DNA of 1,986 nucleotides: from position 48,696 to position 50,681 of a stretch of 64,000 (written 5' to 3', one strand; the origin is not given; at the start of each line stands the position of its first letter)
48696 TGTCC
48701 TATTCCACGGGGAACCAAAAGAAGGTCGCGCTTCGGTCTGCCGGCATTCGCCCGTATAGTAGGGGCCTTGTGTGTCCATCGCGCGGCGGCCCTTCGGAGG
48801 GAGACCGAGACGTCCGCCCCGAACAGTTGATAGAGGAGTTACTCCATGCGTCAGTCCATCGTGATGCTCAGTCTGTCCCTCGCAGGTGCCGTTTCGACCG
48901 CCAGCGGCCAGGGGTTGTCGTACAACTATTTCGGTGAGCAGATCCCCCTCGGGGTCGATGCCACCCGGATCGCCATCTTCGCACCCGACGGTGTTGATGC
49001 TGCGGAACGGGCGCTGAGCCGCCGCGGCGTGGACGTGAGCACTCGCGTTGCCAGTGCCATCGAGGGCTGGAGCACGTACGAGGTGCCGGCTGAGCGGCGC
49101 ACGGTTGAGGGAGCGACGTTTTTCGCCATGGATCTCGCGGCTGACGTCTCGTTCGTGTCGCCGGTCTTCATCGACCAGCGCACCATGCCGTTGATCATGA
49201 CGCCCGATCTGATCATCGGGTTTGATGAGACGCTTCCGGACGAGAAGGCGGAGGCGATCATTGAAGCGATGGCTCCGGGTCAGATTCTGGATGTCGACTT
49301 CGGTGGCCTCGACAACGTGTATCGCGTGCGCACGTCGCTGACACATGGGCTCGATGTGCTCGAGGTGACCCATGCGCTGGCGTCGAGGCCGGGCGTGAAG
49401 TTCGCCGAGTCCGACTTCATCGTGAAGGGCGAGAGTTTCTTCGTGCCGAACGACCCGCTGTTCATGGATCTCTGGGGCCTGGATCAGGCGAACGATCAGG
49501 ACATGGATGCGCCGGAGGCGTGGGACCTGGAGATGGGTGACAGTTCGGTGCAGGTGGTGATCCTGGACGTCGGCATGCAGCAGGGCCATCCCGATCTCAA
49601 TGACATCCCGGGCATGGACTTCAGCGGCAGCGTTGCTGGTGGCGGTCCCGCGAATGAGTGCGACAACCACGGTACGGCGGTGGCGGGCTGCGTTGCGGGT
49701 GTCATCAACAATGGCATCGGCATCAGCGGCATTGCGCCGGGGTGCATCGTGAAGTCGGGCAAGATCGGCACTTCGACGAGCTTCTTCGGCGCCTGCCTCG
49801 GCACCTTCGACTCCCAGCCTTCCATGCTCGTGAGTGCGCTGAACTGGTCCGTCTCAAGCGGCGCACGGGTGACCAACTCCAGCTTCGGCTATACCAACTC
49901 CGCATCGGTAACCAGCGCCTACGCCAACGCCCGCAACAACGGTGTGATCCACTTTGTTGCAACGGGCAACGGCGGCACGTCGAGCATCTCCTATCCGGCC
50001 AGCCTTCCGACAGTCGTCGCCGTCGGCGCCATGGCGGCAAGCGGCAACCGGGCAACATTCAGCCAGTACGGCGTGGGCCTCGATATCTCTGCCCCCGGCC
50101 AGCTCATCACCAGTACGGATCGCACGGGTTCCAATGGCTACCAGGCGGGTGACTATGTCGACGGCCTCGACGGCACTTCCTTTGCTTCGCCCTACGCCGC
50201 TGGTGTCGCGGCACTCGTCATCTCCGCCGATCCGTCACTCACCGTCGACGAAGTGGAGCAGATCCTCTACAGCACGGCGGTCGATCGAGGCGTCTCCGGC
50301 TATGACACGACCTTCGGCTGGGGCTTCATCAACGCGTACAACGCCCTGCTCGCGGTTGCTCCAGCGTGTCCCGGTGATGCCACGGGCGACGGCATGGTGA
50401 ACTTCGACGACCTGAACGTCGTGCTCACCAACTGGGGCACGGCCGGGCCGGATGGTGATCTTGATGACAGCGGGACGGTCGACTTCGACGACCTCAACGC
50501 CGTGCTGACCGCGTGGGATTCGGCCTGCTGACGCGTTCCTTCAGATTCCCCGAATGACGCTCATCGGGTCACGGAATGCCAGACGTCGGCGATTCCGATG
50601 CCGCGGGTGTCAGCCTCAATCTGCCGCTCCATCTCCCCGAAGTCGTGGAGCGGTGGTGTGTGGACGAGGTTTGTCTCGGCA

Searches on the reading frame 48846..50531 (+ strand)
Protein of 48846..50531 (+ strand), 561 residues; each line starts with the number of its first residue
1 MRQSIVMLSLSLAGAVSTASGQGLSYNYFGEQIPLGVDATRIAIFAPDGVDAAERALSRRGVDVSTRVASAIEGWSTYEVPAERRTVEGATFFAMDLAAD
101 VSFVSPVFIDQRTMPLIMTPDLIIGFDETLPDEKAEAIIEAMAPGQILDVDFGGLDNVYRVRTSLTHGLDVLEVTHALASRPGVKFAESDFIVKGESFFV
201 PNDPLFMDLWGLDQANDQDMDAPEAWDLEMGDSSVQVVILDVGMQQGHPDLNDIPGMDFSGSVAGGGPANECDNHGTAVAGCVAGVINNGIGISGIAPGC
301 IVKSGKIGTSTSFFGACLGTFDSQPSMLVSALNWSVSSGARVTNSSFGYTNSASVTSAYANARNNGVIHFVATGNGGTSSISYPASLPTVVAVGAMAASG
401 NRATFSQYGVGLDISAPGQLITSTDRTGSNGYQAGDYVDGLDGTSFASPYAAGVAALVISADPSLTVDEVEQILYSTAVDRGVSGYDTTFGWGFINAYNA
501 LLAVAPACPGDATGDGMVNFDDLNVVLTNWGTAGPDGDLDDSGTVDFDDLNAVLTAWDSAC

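Call 38: search_protein_families(library=pfam, proteins=[window:48846-50531:+], max_evalue=0.001)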
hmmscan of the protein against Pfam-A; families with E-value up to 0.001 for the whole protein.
window:48846-50531:+ (561 aa): 1 family
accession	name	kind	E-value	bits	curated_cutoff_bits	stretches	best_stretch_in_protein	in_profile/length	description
PF00082.27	Peptidase_S8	-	6e-41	141.1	21.8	1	234-493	3-288/288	Subtilase family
